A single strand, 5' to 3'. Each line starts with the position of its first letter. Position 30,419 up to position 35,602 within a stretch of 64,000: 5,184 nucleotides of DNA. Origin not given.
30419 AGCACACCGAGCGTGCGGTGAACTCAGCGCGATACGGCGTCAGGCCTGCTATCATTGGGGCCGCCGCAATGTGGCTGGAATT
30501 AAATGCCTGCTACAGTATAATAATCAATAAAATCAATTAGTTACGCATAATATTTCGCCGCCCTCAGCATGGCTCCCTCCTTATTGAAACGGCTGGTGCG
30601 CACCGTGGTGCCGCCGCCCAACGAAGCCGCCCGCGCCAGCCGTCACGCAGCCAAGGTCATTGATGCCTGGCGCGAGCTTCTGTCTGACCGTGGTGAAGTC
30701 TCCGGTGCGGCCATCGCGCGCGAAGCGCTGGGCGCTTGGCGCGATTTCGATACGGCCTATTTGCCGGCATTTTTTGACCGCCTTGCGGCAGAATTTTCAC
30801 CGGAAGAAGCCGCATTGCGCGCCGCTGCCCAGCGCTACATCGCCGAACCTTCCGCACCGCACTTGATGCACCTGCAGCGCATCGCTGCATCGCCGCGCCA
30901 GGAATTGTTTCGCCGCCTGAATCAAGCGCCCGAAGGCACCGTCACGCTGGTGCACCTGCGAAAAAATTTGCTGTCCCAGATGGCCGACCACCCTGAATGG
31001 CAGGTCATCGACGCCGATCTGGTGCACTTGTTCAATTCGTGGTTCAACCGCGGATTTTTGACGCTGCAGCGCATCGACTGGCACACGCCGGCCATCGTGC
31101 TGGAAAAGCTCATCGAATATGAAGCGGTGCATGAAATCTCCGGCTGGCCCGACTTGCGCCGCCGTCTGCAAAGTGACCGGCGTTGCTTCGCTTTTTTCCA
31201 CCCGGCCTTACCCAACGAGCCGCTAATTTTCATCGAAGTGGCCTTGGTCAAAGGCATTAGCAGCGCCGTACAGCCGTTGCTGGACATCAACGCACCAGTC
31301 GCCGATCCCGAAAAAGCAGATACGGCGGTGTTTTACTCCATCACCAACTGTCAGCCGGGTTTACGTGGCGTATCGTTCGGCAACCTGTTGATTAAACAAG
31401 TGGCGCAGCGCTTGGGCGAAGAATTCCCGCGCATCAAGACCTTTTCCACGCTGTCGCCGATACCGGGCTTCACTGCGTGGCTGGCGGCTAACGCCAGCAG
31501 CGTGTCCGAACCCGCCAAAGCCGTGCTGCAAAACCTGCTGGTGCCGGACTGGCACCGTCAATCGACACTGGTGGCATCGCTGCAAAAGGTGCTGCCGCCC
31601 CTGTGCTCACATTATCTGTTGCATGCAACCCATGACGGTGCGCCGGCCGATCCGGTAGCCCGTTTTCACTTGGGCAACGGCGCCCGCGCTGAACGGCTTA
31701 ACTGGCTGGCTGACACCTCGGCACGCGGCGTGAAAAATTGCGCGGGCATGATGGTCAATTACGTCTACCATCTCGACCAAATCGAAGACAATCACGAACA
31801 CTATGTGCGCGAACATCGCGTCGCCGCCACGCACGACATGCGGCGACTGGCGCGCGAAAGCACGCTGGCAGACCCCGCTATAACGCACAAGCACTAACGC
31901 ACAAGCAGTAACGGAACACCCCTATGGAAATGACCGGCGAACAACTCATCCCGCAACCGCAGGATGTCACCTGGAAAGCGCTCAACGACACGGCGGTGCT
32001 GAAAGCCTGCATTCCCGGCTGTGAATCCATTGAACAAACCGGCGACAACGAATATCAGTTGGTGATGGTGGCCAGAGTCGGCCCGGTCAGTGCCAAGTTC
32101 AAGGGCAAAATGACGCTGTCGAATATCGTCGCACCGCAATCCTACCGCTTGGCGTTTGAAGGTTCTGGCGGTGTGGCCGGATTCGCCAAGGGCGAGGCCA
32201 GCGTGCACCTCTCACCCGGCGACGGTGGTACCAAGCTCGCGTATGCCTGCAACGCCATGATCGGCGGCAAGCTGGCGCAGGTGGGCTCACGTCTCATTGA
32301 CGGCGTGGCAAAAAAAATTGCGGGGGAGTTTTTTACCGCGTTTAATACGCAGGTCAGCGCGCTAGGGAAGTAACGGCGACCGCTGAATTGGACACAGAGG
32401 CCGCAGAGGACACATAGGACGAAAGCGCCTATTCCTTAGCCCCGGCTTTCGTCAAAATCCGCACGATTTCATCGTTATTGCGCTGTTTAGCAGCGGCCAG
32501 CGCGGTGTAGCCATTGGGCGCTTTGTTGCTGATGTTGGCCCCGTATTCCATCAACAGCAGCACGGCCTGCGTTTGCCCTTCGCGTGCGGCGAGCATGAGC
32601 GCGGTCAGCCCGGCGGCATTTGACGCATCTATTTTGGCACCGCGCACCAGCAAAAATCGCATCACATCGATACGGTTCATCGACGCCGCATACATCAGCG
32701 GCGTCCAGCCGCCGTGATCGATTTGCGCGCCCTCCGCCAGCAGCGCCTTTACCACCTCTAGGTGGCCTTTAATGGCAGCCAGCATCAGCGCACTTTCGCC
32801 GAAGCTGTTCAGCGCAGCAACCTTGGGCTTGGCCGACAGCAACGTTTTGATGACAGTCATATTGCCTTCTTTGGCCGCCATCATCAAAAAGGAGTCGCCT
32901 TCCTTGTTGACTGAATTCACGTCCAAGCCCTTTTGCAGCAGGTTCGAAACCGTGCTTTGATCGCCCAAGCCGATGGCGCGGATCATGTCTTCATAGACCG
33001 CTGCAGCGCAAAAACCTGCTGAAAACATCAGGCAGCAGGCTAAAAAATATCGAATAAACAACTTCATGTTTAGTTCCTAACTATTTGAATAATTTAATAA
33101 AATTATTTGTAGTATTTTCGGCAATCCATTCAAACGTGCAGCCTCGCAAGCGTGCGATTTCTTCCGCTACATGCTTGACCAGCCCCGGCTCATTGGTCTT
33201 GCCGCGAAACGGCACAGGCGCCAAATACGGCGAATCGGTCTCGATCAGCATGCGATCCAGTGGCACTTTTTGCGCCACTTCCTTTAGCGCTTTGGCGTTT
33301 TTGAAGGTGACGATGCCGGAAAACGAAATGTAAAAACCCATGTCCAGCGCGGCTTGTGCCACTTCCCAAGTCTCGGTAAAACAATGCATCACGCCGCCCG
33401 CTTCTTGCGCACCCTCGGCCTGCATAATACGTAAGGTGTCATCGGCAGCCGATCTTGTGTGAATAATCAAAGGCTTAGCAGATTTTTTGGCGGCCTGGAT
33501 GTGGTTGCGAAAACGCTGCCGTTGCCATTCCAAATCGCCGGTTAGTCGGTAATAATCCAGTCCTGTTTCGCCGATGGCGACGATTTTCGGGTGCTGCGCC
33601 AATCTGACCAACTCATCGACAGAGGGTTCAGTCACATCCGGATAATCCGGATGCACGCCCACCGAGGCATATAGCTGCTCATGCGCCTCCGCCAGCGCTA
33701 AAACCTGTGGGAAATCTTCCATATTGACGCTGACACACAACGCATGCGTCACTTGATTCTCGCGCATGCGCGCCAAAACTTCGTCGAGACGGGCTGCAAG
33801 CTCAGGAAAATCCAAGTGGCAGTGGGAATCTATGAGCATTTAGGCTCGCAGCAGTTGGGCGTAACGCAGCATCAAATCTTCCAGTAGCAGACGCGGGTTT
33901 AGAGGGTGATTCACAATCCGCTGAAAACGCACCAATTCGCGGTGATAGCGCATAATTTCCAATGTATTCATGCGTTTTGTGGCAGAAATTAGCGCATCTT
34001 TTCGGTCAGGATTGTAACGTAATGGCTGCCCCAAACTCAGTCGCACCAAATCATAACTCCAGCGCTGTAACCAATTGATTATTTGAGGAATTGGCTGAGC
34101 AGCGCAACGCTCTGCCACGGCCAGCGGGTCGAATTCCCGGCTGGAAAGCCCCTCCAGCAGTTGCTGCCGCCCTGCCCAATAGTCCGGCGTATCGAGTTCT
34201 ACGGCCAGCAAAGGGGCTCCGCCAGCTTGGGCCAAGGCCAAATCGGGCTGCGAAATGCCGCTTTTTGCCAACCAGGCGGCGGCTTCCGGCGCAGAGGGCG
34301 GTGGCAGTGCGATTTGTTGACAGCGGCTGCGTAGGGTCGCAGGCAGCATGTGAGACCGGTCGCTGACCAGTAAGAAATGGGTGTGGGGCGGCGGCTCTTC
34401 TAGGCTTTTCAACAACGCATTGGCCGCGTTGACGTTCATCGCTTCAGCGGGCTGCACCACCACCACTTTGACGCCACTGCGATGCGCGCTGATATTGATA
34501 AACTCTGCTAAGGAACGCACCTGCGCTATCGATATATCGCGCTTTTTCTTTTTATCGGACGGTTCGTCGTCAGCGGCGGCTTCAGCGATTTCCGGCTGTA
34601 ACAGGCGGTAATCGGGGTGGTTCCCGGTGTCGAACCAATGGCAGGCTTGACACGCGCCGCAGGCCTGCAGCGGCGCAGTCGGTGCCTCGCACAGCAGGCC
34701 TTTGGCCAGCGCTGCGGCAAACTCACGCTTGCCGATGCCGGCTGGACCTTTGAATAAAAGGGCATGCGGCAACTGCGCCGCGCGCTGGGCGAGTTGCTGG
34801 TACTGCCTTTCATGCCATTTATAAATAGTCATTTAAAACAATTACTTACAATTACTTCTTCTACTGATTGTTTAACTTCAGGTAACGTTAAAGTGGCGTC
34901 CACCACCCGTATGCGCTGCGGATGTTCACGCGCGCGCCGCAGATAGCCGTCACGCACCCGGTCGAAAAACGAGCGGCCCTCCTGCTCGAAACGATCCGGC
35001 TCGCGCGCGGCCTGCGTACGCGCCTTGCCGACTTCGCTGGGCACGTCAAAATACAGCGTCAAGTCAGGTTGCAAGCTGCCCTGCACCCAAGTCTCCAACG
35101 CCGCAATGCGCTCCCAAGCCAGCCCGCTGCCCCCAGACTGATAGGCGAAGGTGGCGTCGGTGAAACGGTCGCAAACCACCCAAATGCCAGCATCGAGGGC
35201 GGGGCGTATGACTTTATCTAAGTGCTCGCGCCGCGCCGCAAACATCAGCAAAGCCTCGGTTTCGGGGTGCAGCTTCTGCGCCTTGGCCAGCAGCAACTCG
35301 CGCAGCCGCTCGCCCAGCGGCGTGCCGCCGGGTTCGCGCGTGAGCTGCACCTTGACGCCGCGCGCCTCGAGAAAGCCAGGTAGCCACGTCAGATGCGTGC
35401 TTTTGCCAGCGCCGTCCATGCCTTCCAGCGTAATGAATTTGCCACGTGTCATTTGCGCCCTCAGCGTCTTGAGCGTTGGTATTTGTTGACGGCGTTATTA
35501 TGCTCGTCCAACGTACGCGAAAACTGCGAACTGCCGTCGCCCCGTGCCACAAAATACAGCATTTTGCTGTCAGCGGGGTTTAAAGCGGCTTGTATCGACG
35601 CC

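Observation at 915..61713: Dispersed A+T-rich element with an IHF-consensus core marks gene junctions across the window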

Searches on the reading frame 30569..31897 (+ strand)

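Call 40: search_protein_families(library=pfam, proteins=[window:30569-31897:+], max_evalue=0.000001)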
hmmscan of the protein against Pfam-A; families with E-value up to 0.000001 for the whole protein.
window:30569-31897:+ (442 aa): 2 families
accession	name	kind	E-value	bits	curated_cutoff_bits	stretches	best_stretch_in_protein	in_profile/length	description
PF05292.17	MCD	-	5.7e-103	344.4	23.2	1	162-401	1-253/253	Malonyl-CoA decarboxylase C-terminal domain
PF17408.7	MCD_N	-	4.8e-23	81.5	22.4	1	76-159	1-85/85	Malonyl-CoA decarboxylase N-terminal domain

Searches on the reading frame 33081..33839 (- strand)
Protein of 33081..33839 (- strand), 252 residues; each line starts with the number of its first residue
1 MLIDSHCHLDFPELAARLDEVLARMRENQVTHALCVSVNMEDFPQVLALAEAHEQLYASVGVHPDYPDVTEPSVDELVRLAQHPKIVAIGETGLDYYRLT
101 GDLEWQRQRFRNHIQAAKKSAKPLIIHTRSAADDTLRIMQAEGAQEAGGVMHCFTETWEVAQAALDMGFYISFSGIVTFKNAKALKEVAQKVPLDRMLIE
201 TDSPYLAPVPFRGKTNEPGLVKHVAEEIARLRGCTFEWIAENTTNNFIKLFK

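Call 40: search_protein_families(library=pfam, proteins=[window:33081-33839:-], max_evalue=0.000001)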
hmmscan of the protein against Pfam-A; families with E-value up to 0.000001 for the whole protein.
window:33081-33839:- (252 aa): 1 family
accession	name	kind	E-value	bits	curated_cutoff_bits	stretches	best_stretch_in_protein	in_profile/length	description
PF01026.27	TatD_DNase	-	6.1e-90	301.5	27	1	3-252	1-253/253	TatD related DNase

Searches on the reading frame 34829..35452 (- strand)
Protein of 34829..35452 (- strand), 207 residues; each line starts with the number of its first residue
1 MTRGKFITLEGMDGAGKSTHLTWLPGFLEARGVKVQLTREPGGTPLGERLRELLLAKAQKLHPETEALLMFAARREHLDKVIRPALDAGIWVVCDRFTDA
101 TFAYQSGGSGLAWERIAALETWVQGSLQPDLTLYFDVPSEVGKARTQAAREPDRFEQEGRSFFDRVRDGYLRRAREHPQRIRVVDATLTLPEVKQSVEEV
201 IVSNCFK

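Call 40: search_protein_families(library=pfam, proteins=[window:34829-35452:-], max_evalue=0.000001)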
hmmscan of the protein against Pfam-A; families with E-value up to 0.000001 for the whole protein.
window:34829-35452:- (207 aa): 1 family
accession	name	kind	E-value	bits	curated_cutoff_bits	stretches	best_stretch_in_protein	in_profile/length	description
PF02223.23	Thymidylate_kin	-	4.7e-47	160.5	27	1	9-196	1-184/185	Thymidylate kinase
